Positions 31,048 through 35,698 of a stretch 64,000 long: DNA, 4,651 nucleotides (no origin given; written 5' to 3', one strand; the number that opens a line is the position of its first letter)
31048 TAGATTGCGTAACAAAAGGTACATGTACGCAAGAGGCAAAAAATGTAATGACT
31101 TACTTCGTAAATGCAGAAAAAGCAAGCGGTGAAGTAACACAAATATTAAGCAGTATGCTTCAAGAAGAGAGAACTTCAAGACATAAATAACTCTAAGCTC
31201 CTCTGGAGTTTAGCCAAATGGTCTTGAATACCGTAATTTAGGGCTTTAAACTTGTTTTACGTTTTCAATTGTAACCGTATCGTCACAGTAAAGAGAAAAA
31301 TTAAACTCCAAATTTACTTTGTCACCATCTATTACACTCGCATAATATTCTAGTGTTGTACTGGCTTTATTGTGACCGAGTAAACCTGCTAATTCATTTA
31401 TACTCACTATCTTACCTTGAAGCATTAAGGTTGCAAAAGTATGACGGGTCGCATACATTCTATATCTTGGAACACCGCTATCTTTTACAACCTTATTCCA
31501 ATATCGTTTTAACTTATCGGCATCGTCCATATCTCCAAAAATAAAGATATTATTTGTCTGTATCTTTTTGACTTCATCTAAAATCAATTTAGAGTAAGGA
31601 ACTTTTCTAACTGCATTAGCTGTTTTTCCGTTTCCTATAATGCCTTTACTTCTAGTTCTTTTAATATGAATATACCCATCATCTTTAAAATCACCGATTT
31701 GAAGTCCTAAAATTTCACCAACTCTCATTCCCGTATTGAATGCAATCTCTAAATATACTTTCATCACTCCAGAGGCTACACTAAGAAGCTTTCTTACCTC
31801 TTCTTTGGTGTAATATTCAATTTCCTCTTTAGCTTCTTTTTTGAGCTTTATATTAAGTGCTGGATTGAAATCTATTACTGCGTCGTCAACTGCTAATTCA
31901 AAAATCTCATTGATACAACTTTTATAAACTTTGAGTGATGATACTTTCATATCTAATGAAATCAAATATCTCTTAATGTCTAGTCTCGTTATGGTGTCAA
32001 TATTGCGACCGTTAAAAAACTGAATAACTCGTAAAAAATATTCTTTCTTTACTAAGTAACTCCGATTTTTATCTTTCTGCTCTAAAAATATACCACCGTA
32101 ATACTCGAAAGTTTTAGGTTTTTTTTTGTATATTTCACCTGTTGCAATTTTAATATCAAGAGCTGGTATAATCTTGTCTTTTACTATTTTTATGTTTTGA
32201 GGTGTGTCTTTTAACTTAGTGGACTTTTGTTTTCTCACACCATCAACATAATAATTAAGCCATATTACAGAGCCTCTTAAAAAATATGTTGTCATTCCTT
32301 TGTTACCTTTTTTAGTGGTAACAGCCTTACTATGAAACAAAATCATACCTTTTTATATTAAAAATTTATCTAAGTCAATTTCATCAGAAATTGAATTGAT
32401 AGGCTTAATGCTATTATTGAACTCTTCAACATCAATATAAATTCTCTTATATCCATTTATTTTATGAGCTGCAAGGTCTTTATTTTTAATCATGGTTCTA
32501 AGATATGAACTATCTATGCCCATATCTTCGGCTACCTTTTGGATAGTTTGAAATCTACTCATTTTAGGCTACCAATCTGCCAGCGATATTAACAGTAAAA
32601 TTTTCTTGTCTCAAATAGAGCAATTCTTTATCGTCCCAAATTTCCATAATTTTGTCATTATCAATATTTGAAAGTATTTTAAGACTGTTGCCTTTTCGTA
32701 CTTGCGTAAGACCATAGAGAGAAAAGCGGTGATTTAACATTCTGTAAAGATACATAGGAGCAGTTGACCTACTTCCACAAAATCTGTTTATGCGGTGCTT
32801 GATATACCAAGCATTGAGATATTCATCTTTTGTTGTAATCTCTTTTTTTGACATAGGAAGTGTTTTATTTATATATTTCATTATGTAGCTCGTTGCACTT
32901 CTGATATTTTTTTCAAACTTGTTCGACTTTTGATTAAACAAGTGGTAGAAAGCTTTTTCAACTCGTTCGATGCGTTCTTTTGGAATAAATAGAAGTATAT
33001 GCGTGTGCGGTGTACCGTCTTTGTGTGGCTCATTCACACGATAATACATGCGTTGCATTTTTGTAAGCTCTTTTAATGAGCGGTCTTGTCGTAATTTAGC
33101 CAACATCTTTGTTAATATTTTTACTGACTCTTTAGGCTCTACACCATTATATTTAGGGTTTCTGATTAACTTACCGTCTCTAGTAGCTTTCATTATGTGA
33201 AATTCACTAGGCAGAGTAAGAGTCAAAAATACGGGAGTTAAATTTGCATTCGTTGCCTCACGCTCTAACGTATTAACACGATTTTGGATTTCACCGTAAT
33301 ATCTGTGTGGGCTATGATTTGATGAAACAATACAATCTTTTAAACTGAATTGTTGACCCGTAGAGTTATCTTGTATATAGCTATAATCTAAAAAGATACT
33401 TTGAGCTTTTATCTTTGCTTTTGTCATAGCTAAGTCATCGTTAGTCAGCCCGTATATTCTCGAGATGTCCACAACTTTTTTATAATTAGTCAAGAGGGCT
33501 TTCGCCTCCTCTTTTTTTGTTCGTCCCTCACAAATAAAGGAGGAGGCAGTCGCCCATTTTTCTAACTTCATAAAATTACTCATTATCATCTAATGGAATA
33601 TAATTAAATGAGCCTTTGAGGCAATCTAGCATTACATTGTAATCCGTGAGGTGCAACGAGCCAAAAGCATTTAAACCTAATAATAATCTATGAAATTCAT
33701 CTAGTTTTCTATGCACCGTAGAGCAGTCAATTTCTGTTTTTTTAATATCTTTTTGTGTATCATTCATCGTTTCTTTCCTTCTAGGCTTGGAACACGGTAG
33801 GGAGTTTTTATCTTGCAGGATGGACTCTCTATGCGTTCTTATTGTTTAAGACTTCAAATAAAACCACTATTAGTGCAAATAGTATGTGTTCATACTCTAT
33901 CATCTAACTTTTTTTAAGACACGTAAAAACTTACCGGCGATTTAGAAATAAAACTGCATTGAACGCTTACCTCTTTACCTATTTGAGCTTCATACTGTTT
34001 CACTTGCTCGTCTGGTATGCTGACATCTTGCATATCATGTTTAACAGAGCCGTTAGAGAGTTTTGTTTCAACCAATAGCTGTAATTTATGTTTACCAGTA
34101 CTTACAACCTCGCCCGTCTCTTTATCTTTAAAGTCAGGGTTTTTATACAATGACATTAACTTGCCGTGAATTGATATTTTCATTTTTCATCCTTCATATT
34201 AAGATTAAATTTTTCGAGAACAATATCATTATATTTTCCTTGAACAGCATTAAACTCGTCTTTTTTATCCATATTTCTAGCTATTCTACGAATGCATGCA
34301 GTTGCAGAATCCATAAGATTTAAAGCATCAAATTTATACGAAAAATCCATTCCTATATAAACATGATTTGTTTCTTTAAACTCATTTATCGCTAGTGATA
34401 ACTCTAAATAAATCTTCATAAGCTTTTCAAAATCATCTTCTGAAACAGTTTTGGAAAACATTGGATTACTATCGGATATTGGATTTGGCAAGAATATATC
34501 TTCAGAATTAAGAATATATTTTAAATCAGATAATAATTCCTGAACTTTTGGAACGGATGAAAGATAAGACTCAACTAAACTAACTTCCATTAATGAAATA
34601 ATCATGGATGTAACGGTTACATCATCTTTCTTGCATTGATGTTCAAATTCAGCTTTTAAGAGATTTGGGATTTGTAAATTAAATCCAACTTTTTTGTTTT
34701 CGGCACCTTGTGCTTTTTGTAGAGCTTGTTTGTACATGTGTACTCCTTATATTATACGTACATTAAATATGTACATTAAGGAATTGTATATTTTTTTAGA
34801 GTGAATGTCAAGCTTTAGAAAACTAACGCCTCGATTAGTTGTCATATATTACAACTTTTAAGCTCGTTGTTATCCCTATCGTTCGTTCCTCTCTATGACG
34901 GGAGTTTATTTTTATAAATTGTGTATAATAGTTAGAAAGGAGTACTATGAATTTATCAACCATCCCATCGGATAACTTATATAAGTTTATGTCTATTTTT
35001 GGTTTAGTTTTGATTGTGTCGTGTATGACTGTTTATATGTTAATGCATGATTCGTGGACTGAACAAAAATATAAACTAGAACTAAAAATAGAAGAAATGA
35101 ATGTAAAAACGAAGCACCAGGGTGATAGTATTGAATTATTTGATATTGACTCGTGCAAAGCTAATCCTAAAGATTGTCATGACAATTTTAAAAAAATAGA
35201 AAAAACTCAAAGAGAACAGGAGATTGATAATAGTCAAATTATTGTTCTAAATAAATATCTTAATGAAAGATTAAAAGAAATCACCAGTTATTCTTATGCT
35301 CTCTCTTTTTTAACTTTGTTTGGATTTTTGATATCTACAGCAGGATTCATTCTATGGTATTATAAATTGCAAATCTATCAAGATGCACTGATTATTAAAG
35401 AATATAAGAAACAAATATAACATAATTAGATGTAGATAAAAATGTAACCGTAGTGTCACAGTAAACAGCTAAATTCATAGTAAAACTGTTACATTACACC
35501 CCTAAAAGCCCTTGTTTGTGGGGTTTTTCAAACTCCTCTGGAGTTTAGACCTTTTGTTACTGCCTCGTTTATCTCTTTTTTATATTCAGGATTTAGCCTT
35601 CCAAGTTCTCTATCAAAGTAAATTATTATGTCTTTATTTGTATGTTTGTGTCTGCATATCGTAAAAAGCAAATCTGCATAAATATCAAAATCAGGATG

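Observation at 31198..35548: Element A: integration into the 3' end of a protein-coding gene, with symmetric internal arm repeats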

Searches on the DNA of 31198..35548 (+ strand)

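Call 25: search_dna_similar(query=window:31198-35548:+, collection=plasmids, mode=distant)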
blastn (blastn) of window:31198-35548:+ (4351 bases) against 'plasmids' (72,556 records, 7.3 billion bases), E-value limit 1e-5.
No match.
